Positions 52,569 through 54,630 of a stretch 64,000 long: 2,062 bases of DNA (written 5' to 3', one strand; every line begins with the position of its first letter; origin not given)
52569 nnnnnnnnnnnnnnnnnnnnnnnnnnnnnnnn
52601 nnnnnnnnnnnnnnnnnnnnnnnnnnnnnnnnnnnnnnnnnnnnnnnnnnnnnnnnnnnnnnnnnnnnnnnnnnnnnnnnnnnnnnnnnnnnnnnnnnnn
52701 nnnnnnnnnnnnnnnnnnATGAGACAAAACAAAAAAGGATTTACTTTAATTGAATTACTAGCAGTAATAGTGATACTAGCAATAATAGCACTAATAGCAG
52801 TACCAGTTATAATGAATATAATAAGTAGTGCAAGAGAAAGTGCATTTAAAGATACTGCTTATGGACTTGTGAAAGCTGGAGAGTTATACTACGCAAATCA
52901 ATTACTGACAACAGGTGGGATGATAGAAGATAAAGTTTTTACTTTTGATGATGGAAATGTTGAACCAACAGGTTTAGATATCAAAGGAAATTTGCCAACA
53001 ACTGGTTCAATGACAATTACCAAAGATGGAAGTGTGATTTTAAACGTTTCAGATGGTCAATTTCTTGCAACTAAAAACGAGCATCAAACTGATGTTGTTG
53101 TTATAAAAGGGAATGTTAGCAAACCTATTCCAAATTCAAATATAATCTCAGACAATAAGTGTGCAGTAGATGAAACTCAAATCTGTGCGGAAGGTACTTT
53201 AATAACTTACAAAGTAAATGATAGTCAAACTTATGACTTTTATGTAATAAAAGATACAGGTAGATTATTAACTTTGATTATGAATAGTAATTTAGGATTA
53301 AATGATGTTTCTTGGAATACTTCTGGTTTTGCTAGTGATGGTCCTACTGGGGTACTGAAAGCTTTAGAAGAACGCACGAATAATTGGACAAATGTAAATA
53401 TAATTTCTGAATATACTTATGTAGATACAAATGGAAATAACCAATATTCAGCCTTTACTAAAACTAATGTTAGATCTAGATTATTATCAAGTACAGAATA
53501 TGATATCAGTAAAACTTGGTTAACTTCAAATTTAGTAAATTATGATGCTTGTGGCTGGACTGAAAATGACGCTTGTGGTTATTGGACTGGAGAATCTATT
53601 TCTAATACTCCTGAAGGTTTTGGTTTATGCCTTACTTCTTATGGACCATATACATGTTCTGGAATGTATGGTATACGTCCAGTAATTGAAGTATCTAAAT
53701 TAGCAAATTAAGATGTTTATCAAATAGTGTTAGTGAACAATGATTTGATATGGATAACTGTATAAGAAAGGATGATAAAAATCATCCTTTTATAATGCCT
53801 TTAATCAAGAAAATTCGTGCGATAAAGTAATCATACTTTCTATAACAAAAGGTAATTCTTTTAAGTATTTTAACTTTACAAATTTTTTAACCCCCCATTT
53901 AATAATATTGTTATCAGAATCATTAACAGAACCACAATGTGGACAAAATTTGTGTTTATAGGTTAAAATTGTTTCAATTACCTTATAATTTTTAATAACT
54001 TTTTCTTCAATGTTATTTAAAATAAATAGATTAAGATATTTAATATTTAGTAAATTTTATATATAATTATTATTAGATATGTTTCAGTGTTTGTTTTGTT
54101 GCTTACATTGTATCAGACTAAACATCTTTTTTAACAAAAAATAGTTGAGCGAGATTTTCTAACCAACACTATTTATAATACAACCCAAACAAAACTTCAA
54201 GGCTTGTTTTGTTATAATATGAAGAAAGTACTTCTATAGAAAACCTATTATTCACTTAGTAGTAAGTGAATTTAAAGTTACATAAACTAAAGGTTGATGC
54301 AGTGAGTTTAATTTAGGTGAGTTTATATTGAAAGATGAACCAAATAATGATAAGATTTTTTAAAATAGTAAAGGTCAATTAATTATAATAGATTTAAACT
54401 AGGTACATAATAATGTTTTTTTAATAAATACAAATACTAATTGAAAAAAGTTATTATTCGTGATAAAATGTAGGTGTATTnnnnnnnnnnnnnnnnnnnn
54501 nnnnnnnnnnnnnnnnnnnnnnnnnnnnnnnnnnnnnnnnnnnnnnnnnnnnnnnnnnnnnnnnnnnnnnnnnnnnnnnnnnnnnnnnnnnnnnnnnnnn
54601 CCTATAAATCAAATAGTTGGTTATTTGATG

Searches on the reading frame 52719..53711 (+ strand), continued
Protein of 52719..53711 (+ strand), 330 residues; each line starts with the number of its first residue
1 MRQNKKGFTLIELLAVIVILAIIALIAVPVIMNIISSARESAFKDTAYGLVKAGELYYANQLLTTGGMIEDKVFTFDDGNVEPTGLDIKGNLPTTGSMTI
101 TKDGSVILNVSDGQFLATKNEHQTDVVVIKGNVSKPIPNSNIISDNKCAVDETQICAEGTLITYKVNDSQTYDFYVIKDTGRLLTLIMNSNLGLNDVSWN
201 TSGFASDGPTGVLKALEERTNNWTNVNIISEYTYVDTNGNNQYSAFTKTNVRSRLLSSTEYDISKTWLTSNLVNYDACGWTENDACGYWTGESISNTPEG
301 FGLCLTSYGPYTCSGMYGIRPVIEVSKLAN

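Call 41: find_encoding_contigs(protein=P0030, flank=10000, max_places=1)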
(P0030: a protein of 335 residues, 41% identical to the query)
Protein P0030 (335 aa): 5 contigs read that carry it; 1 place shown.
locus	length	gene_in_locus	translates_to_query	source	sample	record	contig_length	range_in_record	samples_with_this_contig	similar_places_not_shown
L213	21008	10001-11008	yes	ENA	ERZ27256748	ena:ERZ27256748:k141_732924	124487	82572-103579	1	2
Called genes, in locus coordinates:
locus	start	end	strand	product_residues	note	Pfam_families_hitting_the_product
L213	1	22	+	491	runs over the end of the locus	PF09547:SpoIVA_ATPase, PF20438:SpoIVA_middle, PF20439:SpoIVA_C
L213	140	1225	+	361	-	-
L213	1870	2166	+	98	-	PF02686:GatC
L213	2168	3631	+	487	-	PF01425:Amidase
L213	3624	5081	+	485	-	PF02934:GatB_N, PF02637:GatB_Yqey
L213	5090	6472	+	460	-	PF01336:tRNA_anti-codon, PF00152:tRNA-synt_2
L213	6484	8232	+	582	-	PF01336:tRNA_anti-codon, PF00152:tRNA-synt_2, PF02938:GAD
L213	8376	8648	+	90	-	PF00216:Bac_DNA_binding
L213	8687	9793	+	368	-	PF01743:PolyA_pol, PF12627:PolyA_pol_RNAbd, PF13735:tRNA_NucTran2_2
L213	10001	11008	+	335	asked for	PF07963:N_methyl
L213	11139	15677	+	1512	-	PF14480:DNA_pol3_a_NI, PF11490:DNA_pol3_a_NII, PF02811:PHP, PF00929:RNase_T, PF02811:PHP, PF07733:DNA_pol3_alpha, PF17657:DNA_pol3_finger, PF14579:HHH_6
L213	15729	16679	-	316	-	PF03851:UvdE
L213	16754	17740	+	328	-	-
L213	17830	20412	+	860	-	PF02739:5_3_exonuc_N, PF01367:5_3_exonuc, PF22619:DNA_polI_exo1, PF00476:DNA_pol_A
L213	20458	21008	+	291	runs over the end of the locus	PF01545:Cation_efflux, PF16916:ZT_dimer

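Call 61: search_protein_families(library=ncbifam, proteins=[window:52719-53711:+], max_evalue=0.1)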
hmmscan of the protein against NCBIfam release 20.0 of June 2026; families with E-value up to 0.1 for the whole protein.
window:52719-53711:+ (330 aa): 15 families
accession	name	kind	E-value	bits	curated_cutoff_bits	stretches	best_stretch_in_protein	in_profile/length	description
TIGR02532.1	IV_pilin_GFxxxE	domain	2.1e-08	33.7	16.3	1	5-28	1-24/24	prepilin-type N-terminal cleavage/methylation domain-containing protein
NF040999.1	pilin_ComGC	equivalog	3.6e-06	27.1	75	1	5-37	1-33/84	competence type IV pilus major pilin ComGC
NF007862.0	PRK10574.1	equivalog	1.6e-05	25.1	138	1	3-38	2-37/145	prepilin peptidase-dependent pilin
NF041013.1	T4P_ComGE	equivalog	1.8e-05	24.8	49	1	3-48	1-46/83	competence type IV pilus minor pilin ComGE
TIGR01710.1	typeII_sec_gspG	equivalog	2.1e-05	24.6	88.85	1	6-57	1-52/134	type II secretion system major pseudopilin GspG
NF041775.1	typeIV_PilA_Myxo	equivalog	2.9e-05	24.1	400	1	5-54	10-59/214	type IV pilin protein PilA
TIGR01708.2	typeII_sec_gspH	equivalog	0.0012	18.8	80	1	6-28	2-24/169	type II secretion system minor pseudopilin GspH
NF040982.1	ComGD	equivalog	0.0016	18.9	70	1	5-43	1-39/139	competence type IV pilus minor pilin ComGD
NF041002.1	pilin_ComGF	equivalog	0.0026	18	80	1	5-43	1-38/139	competence type IV pilus minor pilin ComGF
TIGR02596.1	TIGR02596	subfamily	0.011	15.9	70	1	8-39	1-32/196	Verru_Chthon cassette protein D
TIGR02599.1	TIGR02599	subfamily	0.02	14.1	256.5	1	7-41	1-35/361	Verru_Chthon cassette protein C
TIGR01711.1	gspJ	equivalog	0.021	14.6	64.85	1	6-44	1-39/192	type II secretion system minor pseudopilin GspJ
NF007800.0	PRK10506.1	equivalog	0.023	14.5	158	1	3-26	6-29/163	prepilin peptidase-dependent protein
TIGR02523.1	type_IV_pilV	equivalog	0.04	14.4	52.2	1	6-48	2-44/139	type IV pilus modification protein PilV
NF038304.1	EPS_HpsC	equivalog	0.09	12.3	200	1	2-94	17-98/318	hormogonium polysaccharide secretion pseudopilin HpsC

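Call 62: search_protein_families(library=pfam, proteins=[window:52719-53711:+], max_evalue=10)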
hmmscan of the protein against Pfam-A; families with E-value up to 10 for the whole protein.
window:52719-53711:+ (330 aa): 2 families
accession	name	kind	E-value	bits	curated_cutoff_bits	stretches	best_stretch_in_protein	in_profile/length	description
PF07963.17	N_methyl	-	5.1e-09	35.8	21.2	1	3-27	2-26/27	Prokaryotic N-terminal methylation motif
PF21514.3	FimA-like_C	-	0.0001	22.5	27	1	89-148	13-73/189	FimA-like major fimbrial subunit protein, C-terminal domain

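Call 80: predict_structure(alignment_id=A8)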
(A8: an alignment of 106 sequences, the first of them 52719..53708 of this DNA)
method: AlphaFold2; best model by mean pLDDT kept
length: 330 residues; sequences in the alignment: 106
mean_pLDDT: 90.7   pTM: 0.64
mean pLDDT of the five models: 90.7, 89.7, 89.5, 89.3, 87.5
residues with pLDDT >= 90: 236; 70-90: 81; 50-70: 12; < 50: 1
segments of 3 or more residues with pLDDT < 50: none
pLDDT, mean of each block of 10 residues (from residue 1): 67 94 91 91 96 97 94 93 91 94 96 92 91 69 92 90 98 96 94 93 89 97 95 88 92 94 92 84 86 81 92 93 89
secondary structure, 60 per line:
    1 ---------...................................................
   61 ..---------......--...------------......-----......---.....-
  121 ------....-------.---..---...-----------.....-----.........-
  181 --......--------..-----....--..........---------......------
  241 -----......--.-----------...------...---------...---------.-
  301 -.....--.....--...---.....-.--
elements in order: H10-62 E72-77 E80-82 E95-100 E106-111 E115-119 E127-130 E161-165 E171-179 E183-188 H210-219 E229-234 E246-251 E287-289 E302-306 E309-313 E316-318 E322-326

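Call 82: fold_search(model_id=the predicted structure, library=pdb)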
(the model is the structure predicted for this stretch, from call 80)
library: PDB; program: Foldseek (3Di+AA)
matches with E <= 10: 410; with E <= 0.001: 0
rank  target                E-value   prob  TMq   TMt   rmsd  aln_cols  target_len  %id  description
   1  9qa6                  3.6e-02  0.69  0.27  0.13   8.5       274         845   12  Cryo-EM structure of Thomasclavelia ramosa IgA peptidase (IgAse) active site mutant (S32-N876) (released 2025-06-25)
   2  6mf6_A                4.8e-02  0.04  0.08  0.10  20.0       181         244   12  Crystal structure of budding yeast Cdc5 polo-box domain in complex with the Dbf4 polo-interacting region. (released 2020-02-19)
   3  6fvl_D                1.0e-01  0.15  0.13  0.12  15.3       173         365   11  DNA polymerase sliding clamp from Escherichia coli with bound P7 peptide (released 2019-04-10)
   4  2v43_C                1.2e-01  0.06  0.16  0.18  20.8       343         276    9  Crystal structure of RseB: a sensor for periplasmic stress response in E. coli (released 2007-08-28)
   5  4pnw_A                1.3e-01  0.15  0.14  0.13  15.4       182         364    9  E. coli sliding clamp in complex with (R)-6-bromo-9-(2-((S)-1-carboxy-2-phenylethylamino)-2-oxoethyl)-2,3,4,9-tetrahyd (released 2014-03-05)
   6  2v42_A                1.3e-01  0.06  0.16  0.18  18.0       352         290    9  Crystal structure of RseB: a sensor for periplasmic stress response in E. coli (released 2007-08-28)
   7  2p4b_C                1.5e-01  0.16  0.16  0.19  15.7       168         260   11  Crystal structure of E.coli RseB (released 2007-05-22)
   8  2v43_A                1.5e-01  0.16  0.17  0.20  13.9       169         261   11  Crystal structure of RseB: a sensor for periplasmic stress response in E. coli (released 2007-08-28)
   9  6fvo_B                1.6e-01  0.16  0.15  0.13  15.6       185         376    9  Mutant DNA polymerase sliding clamp from Mycobacterium tuberculosis with bound P7 peptide (released 2019-04-10)
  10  6mf4                  1.9e-01  0.04  0.09  0.11  19.0       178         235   11  Crystal structure of the polo-box domain of Cdc5 from budding yeast. (released 2020-02-19)
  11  3m4w_C                2.1e-01  0.15  0.16  0.19  15.5       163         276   11  Structural basis for the negative regulation of bacterial stress response by RseB (released 2010-05-05)
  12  3m4w_A                2.1e-01  0.10  0.14  0.15  15.7       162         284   11  Structural basis for the negative regulation of bacterial stress response by RseB (released 2010-05-05)
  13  5lcw_A                2.2e-01  0.02  0.09  0.04  19.7       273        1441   11  Cryo-EM structure of the Anaphase-promoting complex/Cyclosome, in complex with the Mitotic checkpoint complex (APC/C-M (released 2016-08-10)
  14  3p16_B                2.3e-01  0.13  0.14  0.13  16.3       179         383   10  Crystal structure of DNA polymerase III sliding clamp (released 2011-08-24)
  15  8xla_E                2.3e-01  0.08  0.11  0.10  15.3       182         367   11  Mismatch Repair Complex (released 2025-04-16)
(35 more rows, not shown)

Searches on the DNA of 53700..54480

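Call 64: search_rna_families(source=window, start=53700, end=54480, threshold=evalue, max_evalue=1)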
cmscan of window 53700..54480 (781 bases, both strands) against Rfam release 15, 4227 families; matches with E-value up to 1: 0.
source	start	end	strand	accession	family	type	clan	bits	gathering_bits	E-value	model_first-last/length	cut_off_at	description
